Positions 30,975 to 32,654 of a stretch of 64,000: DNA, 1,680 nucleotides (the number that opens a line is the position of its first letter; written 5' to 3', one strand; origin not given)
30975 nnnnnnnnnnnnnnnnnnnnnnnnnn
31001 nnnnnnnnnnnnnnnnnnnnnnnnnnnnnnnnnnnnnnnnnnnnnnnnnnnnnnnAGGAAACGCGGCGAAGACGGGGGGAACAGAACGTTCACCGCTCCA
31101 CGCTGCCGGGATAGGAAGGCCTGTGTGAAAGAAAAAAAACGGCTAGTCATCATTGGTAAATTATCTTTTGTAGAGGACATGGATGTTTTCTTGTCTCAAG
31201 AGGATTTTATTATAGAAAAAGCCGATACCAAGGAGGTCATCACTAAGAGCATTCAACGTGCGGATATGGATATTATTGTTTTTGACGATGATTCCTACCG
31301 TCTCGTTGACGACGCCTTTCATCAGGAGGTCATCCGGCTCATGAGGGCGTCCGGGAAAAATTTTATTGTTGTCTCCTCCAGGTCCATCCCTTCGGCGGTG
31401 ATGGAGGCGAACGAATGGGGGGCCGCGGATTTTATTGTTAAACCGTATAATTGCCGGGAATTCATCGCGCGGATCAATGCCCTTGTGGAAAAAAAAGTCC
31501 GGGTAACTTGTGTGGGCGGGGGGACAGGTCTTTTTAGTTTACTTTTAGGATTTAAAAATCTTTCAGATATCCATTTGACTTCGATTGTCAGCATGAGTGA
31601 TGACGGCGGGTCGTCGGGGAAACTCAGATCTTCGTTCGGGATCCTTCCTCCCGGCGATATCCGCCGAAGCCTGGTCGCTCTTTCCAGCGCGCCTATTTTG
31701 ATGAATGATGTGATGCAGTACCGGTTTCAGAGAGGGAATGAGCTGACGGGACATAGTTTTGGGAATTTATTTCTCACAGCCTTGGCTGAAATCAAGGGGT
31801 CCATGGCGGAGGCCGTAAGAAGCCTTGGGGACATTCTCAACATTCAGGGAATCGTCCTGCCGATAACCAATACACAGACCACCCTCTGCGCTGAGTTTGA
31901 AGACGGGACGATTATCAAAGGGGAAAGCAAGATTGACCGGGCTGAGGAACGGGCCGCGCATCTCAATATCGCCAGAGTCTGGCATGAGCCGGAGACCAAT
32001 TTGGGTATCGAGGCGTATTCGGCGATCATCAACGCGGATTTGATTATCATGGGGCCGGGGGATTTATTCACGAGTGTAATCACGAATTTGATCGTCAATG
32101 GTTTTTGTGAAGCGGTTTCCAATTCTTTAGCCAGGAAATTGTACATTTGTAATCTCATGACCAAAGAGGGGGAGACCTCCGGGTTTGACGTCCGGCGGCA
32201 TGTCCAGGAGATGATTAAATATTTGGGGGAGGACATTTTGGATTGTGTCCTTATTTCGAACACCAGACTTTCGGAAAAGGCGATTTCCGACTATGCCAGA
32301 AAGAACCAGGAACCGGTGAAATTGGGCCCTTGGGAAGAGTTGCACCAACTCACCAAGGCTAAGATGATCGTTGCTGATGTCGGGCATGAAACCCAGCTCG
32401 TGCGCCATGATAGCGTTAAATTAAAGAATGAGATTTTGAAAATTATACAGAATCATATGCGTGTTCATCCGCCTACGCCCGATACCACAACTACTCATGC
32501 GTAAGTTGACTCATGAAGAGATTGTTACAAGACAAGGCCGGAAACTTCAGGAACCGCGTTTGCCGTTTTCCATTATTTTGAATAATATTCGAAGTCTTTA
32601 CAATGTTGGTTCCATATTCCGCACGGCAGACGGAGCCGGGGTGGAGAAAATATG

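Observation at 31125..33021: Receiver-domain fused to YvcK/CofD-like domain, translationally coupled to a SpoU RNA methyltransferase, downstream of an orphan PAS-rich kinase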

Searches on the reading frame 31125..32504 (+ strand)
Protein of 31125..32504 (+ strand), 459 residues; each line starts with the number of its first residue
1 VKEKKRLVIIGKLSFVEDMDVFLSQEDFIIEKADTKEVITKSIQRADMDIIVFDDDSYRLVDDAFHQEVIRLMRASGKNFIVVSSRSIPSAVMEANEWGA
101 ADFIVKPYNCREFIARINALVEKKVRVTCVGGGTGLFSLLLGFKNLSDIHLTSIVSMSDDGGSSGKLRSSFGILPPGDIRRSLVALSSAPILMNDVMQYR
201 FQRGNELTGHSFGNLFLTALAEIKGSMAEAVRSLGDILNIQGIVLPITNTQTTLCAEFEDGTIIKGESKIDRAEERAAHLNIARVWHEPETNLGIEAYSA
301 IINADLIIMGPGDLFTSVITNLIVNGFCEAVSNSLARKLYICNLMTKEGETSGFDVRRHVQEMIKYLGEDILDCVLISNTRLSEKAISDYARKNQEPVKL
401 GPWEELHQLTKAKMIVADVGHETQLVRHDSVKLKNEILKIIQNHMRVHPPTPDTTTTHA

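Call 3: search_protein_families(library=pfam, proteins=[window:31125-32504:+], max_evalue=0.01)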
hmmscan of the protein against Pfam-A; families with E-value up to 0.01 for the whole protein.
window:31125-32504:+ (459 aa): 2 families
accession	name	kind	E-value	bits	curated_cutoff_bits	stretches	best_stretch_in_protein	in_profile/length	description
PF01933.23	CofD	-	1.1e-88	297.6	30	1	127-406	1-277/290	2-phospho-L-lactate transferase CofD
PF00072.30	Response_reg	-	3.4e-05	24.4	30.2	1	17-117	12-110/111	Response regulator receiver domain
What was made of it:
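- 31137..31487 (+): Pseudo-receiver (REC-fold) domain, aa 5-121. DD positions are G11-K12, D is D54, D+2 is D56, T is S84, K-3 is F103, K is K106-P107, and the α5 motif is R111-E112...R116. PF00072 at 24.4 bits, below the gathering score of 30.2 (call 3).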

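Call 4: search_protein_families(library=ncbifam, proteins=[window:31125-32504:+], max_evalue=0.01)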
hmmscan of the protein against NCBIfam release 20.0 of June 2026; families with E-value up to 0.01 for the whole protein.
window:31125-32504:+ (459 aa): 32 families (the best 25 are shown)
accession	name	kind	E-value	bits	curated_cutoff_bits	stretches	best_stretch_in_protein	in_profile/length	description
TIGR01826.1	CofD_related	subfamily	1.9e-95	319.9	196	1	127-442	1-310/310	uridine diphosphate-N-acetylglucosamine-binding protein YvcK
TIGR04357.1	CofD_rel_GAK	hypoth_equivalog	1.7e-28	100.1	340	2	205-390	131-322/368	GAK system CofD-like protein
NF007005.1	PRK09468.1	equivalog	1.3e-08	34.6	331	1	4-126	4-124/237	osmolarity response regulator transcription factor OmpR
NF040689.1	MtrAB_MtrA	equivalog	1.1e-06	28.1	300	1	14-123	9-115/219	MtrAB system response regulator MtrA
NF045991.1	RespRegCtrARhodob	equivalog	1.8e-06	27.9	350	1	16-123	13-118/224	response regulator transcription factor CtrA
TIGR02154.1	PhoB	equivalog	2.3e-06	27.1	296.2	1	15-123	14-122/226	phosphate regulon transcriptional regulator PhoB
NF010430.0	PRK13856.1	equivalog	6.1e-06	26.1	344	1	29-127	27-123/241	two-component response regulator VirG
NF047654.1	DiguCycDgcRLepto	equivalog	1.4e-05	24.1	500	1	20-120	19-119/295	diguanylate cyclase DgcR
NF007928.2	PRK10643.1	equivalog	1.5e-05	24.7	330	1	16-124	13-119/216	two-component system response regulator PmrA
NF053854.1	RespRegPhoBBctds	equivalog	1.7e-05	24.3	270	1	15-124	10-118/225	two-component system response regulator PhoB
NF051850.1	RespRegRprY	equivalog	2.9e-05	23.6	370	1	21-122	22-121/234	response regulator transcription factor RprY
NF041733.1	resp_reg_CseB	equivalog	3.5e-05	23.3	350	1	71-125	64-119/228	two-component system response regulator CseB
NF007346.1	PRK09836.1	equivalog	5.7e-05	23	420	1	23-123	20-118/227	copper/silver response regulator transcription factor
NF008296.0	PRK11083.1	equivalog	6.7e-05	22.4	273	1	12-125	12-122/228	two-component system response regulator CreB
NF033120.0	vanR_FM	exception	8.2e-05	22.3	460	1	19-126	19-123/231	vancomycin resistance response regulator transcription factor, VanR-F/VanR-M family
TIGR01819.1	F420_cofD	equivalog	0.00079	18.5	257.45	0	226-333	109-218/301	2-phospho-L-lactate transferase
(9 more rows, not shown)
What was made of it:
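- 31497..32450 (+): YvcK/GlmR (CofD-like, UPF0052) domain, aa ~125-442, with GGGTG, DDGGSSG and PPGDIRR motifs. Y390 and R427 correspond to the B. subtilis GlmR UDP-sugar-binding residues Y265 and R301. PF01933 E=1e-88 and TIGR01826 at 319.9 bits against 196 (calls 3, 4).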

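Call 7: find_homologous_proteins(query=window:31125-32504:+, max_evalue=0.00001)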
Query window:31125-32504:+ (459 aa): 8000 proteins with E <= 0.00001 among 8000 candidates; the best 120 are listed.
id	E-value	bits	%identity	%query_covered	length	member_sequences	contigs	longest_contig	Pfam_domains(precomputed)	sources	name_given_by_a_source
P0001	0.0e+0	1018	100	100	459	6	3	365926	PF01933.24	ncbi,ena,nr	ncbi:MAG TPA: hypothetical protein DD723_03270 [Candidatus Omnitrophica bacterium]|nr:hypothetical p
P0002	3.0e-179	615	61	95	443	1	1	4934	PF00072.31,PF01933.24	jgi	-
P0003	9.6e-166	570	57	97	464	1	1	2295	PF00072.31,PF01933.24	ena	-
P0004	2.5e-164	565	57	95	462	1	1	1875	PF00072.31,PF01933.24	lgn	-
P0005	6.7e-164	564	57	96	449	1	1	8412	PF01933.24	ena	-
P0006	7.0e-163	561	57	97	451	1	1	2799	PF01933.24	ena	-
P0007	4.3e-162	558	56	95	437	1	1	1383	PF01933.24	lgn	-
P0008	3.8e-161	555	57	95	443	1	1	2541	PF01933.24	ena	-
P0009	3.3e-160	552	58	97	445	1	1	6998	PF00072.31,PF01933.24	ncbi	ncbi:MAG: uridine diphosphate-N-acetylglucosamine-binding protein YvcK [Candidatus Omnitrophota bact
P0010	2.6e-158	546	56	95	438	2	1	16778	PF01933.24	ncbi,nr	ncbi:MAG: YvcK family protein [Candidatus Omnitrophica bacterium]|nr:YvcK family protein [Candidatus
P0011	3.4e-158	545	57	97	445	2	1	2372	PF00072.31,PF01933.24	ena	-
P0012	3.6e-158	545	56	96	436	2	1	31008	PF01933.24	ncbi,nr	ncbi:MAG: uridine diphosphate-N-acetylglucosamine-binding protein YvcK [Candidatus Omnitrophica bact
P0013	5.2e-158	545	56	95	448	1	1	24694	PF01933.24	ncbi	-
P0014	5.4e-158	545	57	95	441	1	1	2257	PF01933.24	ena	-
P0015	6.8e-158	544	56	95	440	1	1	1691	PF00072.31,PF01933.24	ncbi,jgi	jgi:uncharacterized cofD-like protein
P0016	1.5e-157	543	57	95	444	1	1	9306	PF01933.24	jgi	jgi:uncharacterized cofD-like protein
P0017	2.6e-157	542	56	95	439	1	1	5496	PF01933.24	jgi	jgi:uncharacterized cofD-like protein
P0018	4.9e-157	541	56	96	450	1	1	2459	PF00072.31,PF01933.24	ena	-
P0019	3.2e-156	539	60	86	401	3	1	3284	PF01933.24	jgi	jgi:uncharacterized cofD-like protein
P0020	4.9e-156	538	54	95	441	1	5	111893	PF01933.24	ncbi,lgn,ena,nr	ncbi:MAG: uridine diphosphate-N-acetylglucosamine-binding protein YvcK [Candidatus Omnitrophica bact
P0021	7.6e-156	538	55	96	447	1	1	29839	PF01933.24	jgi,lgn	jgi:uncharacterized cofD-like protein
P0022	1.2e-155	537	55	96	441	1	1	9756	PF01933.24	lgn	-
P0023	6.8e-155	534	55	95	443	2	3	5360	PF00072.31,PF01933.24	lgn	-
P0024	1.6e-154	533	56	96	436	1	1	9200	PF01933.24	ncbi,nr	ncbi:MAG: uridine diphosphate-N-acetylglucosamine-binding protein YvcK [Candidatus Omnitrophica bact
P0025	1.6e-154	533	56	96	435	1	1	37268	PF01933.24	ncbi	-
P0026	2.2e-154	533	55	95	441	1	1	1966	PF01933.24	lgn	-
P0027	2.8e-154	532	56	95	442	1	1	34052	PF01933.24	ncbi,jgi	jgi:uncharacterized cofD-like protein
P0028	7.7e-154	531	57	95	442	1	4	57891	PF00072.31,PF01933.24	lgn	-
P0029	8.4e-154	531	58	90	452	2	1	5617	PF01933.24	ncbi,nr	ncbi:MAG: uridine diphosphate-N-acetylglucosamine-binding protein YvcK [Candidatus Omnitrophica bact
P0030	1.2e-153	530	56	95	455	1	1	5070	PF01933.24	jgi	jgi:uncharacterized cofD-like protein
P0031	1.6e-153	530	56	95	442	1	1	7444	PF01933.24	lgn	-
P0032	2.2e-153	529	56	89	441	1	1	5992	PF01933.24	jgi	-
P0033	9.4e-153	527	54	95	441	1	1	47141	PF01933.24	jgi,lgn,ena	-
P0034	1.3e-152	527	54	93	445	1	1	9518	PF01933.24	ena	-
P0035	1.4e-152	527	57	90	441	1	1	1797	PF01933.24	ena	-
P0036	9.8e-152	524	53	97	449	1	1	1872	PF01933.24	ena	-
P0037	1.2e-151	524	53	97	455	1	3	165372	PF00072.31,PF01933.24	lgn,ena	-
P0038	2.7e-151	523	53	97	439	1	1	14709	PF00072.31,PF01933.24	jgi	jgi:uncharacterized cofD-like protein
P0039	2.7e-151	523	57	90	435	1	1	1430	PF01933.24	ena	-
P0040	3.1e-151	522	55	96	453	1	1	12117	PF01933.24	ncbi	-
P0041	3.4e-151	522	55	95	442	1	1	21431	PF01933.24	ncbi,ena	-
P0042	3.8e-151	522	55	95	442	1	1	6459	PF01933.24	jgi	-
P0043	5.3e-151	522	60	86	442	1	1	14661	PF01933.24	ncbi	ncbi:MAG: uridine diphosphate-N-acetylglucosamine-binding protein YvcK [Candidatus Omnitrophota bact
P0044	6.3e-151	521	53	95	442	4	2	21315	PF01933.24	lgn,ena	-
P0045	1.2e-150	520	56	95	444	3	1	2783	PF01933.24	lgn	-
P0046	8.0e-150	518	53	96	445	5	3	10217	PF01933.24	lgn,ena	-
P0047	9.2e-150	517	53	96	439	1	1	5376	PF01933.24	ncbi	ncbi:MAG: uridine diphosphate-N-acetylglucosamine-binding protein YvcK [Candidatus Omnitrophota bact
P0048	1.4e-149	517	54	95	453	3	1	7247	PF00072.31,PF01933.24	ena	-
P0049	1.9e-149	516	55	95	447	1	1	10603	PF01933.24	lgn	-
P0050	3.2e-149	516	54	95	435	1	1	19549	PF01933.24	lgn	-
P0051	4.6e-149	515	53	95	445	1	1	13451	PF00072.31,PF01933.24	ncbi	-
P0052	5.9e-149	515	53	96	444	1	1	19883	PF00072.31,PF01933.24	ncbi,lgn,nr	ncbi:MAG: uridine diphosphate-N-acetylglucosamine-binding protein YvcK [Candidatus Omnitrophica bact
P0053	8.8e-149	514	55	95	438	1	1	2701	PF01933.24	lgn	-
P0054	1.3e-148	514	55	95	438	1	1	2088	PF01933.24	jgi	jgi:uncharacterized cofD-like protein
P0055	8.5e-148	511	52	97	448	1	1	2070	PF01933.24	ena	-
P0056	1.3e-147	510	55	93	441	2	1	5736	PF01933.24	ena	-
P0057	1.7e-147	510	55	95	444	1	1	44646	PF01933.24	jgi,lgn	jgi:uncharacterized cofD-like protein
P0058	1.7e-147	510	52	96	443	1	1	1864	PF01933.24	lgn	-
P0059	2.6e-147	509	52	96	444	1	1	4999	PF01933.24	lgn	-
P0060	4.1e-147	509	53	96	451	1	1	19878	PF00072.31,PF01933.24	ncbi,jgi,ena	-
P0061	7.3e-147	508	50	96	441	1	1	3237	PF01933.24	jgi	jgi:uncharacterized cofD-like protein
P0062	1.1e-146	507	55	95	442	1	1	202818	PF00072.31,PF01933.24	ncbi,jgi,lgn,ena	-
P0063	2.6e-146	506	57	87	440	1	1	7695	PF01933.24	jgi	jgi:uncharacterized cofD-like protein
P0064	4.9e-146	505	54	95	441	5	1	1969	PF00072.31,PF01933.24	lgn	-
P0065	6.9e-146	505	60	80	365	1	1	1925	PF01933.24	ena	-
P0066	7.2e-146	505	55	90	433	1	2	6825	PF00072.31,PF01933.24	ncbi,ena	-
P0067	8.0e-146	505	54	96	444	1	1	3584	PF01933.24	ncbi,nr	ncbi:MAG: uridine diphosphate-N-acetylglucosamine-binding protein YvcK [Candidatus Omnitrophica bact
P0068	9.7e-146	504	55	92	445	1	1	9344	PF01933.24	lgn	-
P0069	2.2e-145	503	53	96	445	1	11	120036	PF01933.24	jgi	-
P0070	2.3e-145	503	57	87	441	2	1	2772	PF01933.24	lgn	-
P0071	3.5e-145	502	55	95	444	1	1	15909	PF01933.24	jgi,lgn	jgi:uncharacterized cofD-like protein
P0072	3.7e-145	502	52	95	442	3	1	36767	PF01933.24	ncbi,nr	ncbi:MAG: uridine diphosphate-N-acetylglucosamine-binding protein YvcK [Candidatus Omnitrophica bact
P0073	1.2e-144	501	54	95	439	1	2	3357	PF00072.31,PF01933.24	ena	-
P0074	2.6e-144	500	51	95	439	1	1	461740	PF01933.24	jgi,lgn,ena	-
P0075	6.8e-144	498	51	96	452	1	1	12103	PF00072.31,PF01933.24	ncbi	ncbi:MAG: uridine diphosphate-N-acetylglucosamine-binding protein YvcK [Candidatus Omnitrophota bact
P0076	7.6e-144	498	55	88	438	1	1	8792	PF01933.24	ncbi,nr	ncbi:MAG TPA: gluconeogenesis factor YvcK family protein [Candidatus Eisenbacteria bacterium]|nr:glu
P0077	8.2e-144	498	59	84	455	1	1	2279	PF01933.24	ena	-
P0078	2.0e-143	497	56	88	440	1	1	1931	PF00072.31,PF01933.24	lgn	-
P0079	2.9e-143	496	51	96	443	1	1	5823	PF01933.24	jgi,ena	-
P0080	9.8e-143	494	52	95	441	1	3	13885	PF01933.24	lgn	-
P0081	1.5e-142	494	53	95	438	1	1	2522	PF01933.24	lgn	-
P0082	1.6e-142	494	59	81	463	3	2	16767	PF01933.24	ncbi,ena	-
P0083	1.6e-142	494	52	96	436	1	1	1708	PF00072.31,PF01933.24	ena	-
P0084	2.7e-142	493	55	85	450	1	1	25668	PF01933.24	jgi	jgi:uncharacterized cofD-like protein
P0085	2.8e-142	493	51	96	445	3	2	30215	PF01933.24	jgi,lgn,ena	-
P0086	2.9e-142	493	55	88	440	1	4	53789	PF00072.31,PF01933.24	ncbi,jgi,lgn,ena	-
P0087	2.9e-142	493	50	96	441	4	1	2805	PF01933.24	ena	-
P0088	4.8e-142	492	52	95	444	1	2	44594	PF01933.24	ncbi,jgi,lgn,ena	-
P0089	5.5e-142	492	52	95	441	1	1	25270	PF01933.24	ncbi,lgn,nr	ncbi:MAG: uridine diphosphate-N-acetylglucosamine-binding protein YvcK [Candidatus Omnitrophica bact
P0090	6.7e-142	492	50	97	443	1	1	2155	PF01933.24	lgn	-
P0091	7.3e-142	491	52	96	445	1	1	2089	PF01933.24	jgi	jgi:uncharacterized cofD-like protein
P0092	1.2e-141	491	50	97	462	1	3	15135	PF01933.24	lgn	-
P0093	2.1e-141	490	52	95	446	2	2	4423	PF00072.31,PF01933.24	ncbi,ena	-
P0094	2.7e-141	490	51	95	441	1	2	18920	PF01933.24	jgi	jgi:uncharacterized cofD-like protein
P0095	3.2e-141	489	56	90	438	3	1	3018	PF01933.24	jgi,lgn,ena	-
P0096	5.1e-141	489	53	96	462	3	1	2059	PF00072.31,PF01933.24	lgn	-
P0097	5.4e-141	489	52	95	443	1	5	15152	PF00072.31,PF01933.24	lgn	-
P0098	6.2e-141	488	51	96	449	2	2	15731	PF01933.24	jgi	-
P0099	7.4e-141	488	56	82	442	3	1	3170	PF00072.31,PF01933.24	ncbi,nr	ncbi:MAG: uridine diphosphate-N-acetylglucosamine-binding protein YvcK [Candidatus Omnitrophica bact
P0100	1.2e-140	488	52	95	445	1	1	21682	PF01933.24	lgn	-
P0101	1.7e-140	487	55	90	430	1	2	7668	PF00072.31,PF01933.24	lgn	-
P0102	2.0e-140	487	51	95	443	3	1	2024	PF01933.24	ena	-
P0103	2.3e-140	487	52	96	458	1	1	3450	PF01933.24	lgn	-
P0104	2.6e-140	486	53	96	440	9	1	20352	PF01933.24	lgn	-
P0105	3.4e-140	486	51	95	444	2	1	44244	PF01933.24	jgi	-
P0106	5.4e-140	485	53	95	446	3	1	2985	PF01933.24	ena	-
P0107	6.0e-140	485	52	95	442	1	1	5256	PF01933.24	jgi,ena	-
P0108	1.0e-139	484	51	95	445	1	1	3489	PF01933.24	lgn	-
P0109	1.5e-139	484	50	95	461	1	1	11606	PF00072.31,PF01933.24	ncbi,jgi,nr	ncbi:MAG: uridine diphosphate-N-acetylglucosamine-binding protein YvcK [Candidatus Omnitrophica bact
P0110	1.7e-139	484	52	95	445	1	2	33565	PF01933.24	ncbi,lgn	-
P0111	1.9e-139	484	53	95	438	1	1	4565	PF01933.24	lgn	-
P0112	2.6e-139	483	53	95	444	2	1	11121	PF01933.24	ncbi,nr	ncbi:MAG: YvcK family protein [Candidatus Omnitrophica bacterium]|nr:YvcK family protein [Candidatus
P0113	3.6e-139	483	50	96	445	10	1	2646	PF01933.24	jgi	-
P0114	4.3e-139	482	53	95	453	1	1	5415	PF00072.31,PF01933.24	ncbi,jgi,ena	-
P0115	4.6e-139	482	50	95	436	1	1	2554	PF01933.24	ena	-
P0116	5.1e-139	482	53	95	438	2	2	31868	PF01933.24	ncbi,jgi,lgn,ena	-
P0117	5.3e-139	482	53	95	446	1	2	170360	PF00072.31,PF01933.24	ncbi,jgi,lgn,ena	-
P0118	9.6e-139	481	52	95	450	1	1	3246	PF01933.24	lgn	-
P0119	1.1e-138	481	52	95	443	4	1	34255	PF01933.24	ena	-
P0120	1.2e-138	481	53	95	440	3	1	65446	PF01933.24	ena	-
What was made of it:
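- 31125..32504 (+): Complete pseudo-receiver-YvcK gene (459 aa, GTG start). 100% identical protein P0001 from an Omnitrophica MAG (call 7).
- On True (phospho-accepting) receiver domain, PF00072: About one third of homologs carry a precomputed PF00072 hit (call 7).
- Checked: An identical protein is on record from a Candidatus Omnitrophica MAG (P0001, call 7).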

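Call 21: find_encoding_contigs(protein=P0074, flank=7000, max_places=2)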
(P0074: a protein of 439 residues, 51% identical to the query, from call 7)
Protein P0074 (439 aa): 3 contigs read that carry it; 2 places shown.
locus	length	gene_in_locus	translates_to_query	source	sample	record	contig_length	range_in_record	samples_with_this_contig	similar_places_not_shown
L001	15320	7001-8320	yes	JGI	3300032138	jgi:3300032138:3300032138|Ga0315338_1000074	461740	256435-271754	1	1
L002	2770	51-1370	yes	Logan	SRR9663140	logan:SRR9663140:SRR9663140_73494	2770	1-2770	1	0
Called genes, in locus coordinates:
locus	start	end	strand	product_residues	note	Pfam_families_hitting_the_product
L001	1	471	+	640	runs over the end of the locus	PF10096:DUF2334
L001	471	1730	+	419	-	PF13506:Glyco_transf_21, PF03142:Chitin_synth_2 (faint), PF13641:Glyco_tranf_2_3, PF00535:Glycos_transf_2, PF10111:Glyco_tranf_2_2 (weak), PF13632:Glyco_trans_2_3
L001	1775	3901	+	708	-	PF03170:CBM_BcsB_1st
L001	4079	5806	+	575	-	PF25062:ARM_TT21_N (faint), PF07719:TPR_2 (faint), PF12569:NatA_aux_su (faint), PF13174:TPR_6 (faint), PF13428:TPR_14 (faint), PF13432:TPR_16 (faint), PF24575:TPR_Slam (faint), PF14559:TPR_19 (weak), +12 more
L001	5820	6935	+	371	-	PF02350:Epimerase_2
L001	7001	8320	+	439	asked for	PF01933:CofD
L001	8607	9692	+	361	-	PF01368:DHH (weak), PF02272:DHHA1 (weak)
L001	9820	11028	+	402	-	PF19293:CdaA_N, PF02457:DAC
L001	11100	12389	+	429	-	PF03448:MgtE_N, PF00571:CBS, PF01769:MgtE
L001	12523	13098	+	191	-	PF08712:Nfu_N, PF01106:NifU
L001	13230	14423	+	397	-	PF08495:FIST, PF10442:FIST_C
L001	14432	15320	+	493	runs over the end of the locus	PF01943:Polysacc_synt, PF13440:Polysacc_synt_3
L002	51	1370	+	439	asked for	PF01933:CofD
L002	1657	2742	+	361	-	PF01368:DHH (weak), PF02272:DHHA1 (weak)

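Call 22: find_encoding_contigs(protein=P0062, flank=7000, max_places=2)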
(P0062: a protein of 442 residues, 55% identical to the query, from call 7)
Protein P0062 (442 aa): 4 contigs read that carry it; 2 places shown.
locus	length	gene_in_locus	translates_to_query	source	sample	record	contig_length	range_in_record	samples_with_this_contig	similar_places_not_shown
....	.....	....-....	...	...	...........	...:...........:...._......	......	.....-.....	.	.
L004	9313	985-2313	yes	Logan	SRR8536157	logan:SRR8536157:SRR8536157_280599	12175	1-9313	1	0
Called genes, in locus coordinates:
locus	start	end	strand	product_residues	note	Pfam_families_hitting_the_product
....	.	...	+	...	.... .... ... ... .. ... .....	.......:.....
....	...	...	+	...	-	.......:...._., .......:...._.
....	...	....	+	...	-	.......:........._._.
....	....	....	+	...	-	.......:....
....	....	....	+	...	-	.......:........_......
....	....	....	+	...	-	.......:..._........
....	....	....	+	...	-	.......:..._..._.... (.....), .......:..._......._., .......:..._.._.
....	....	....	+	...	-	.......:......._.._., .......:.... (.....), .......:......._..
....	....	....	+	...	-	-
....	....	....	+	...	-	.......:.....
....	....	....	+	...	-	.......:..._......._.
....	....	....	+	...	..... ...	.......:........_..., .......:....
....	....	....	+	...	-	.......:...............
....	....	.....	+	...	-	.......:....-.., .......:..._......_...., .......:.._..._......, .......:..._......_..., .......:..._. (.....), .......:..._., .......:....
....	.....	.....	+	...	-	-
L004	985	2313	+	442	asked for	PF00072:Response_reg, PF01933:CofD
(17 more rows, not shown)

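Call 23: find_encoding_contigs(protein=P0117, flank=7000, max_places=2)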
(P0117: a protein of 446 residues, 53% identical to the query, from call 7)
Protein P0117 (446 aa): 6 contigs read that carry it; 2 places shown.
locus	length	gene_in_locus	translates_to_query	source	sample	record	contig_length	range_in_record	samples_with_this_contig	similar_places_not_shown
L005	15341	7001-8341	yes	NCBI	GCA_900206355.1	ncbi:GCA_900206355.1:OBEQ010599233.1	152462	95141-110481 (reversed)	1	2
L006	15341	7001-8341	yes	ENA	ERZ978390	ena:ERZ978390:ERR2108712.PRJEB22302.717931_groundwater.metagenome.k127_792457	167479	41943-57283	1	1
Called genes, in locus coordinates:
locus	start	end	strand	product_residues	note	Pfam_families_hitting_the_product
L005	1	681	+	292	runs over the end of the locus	PF00701:DHDPS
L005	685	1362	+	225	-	PF01113:DapB_N, PF05173:DapB_C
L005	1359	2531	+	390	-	PF00155:Aminotran_1_2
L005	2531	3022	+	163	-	PF01288:HPPK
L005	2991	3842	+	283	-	PF02569:Pantoate_ligase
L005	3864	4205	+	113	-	PF02261:Asp_decarbox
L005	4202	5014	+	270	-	PF01408:GFO_IDH_MocA, PF03447:NAD_binding_3, PF01958:Asp_DH_C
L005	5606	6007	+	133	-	-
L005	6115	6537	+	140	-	PF00293:NUDIX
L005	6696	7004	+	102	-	PF01035:DNA_binding_1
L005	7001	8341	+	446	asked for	PF00072:Response_reg, PF01933:CofD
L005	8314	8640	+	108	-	PF00708:Acylphosphatase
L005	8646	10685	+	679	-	PF22745:Nlig-Ia, PF01653:DNA_ligase_aden, PF03120:OB_DNA_ligase, PF03119:DNA_ligase_ZBD, PF14520:HHH_5 (faint), PF12826:HHH_2, PF00533:BRCT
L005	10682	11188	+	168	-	-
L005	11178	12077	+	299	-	PF02899:Phage_int_SAM_1, PF00589:Phage_integrase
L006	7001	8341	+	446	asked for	PF00072:Response_reg, PF01933:CofD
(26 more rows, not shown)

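Call 24: find_encoding_contigs(protein=P0020, flank=6000, max_places=1)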
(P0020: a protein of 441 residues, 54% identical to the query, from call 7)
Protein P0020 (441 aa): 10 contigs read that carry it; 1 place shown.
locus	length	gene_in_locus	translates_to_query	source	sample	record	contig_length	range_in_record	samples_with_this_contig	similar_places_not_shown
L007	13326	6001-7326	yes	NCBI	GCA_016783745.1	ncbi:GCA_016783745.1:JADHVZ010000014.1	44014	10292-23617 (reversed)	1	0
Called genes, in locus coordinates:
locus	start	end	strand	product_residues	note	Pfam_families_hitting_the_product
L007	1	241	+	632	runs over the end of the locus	PF13584:BatD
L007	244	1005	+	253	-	PF00515:TPR_1 (faint), PF07719:TPR_2 (faint), PF13181:TPR_8 (faint), PF13414:TPR_11 (weak)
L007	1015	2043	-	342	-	-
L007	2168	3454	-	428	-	PF00884:Sulfatase (faint), PF16347:SGSH_C (faint)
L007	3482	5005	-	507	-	PF02310:B12-binding, PF04055:Radical_SAM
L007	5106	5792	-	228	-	PF13578:Methyltransf_24 (weak)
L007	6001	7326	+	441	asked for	PF01933:CofD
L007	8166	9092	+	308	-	PF04055:Radical_SAM, PF13186:SPASM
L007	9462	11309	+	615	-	PF00664:ABC_membrane, PF00005:ABC_tran, PF02463:SMC_N (weak), PF09818:ABC_ATPase (faint)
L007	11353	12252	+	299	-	PF00535:Glycos_transf_2, PF10111:Glyco_tranf_2_2, PF13506:Glyco_transf_21 (weak), PF13641:Glyco_tranf_2_3, PF13632:Glyco_trans_2_3 (weak)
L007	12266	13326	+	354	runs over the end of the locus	PF01522:Polysacc_deac_1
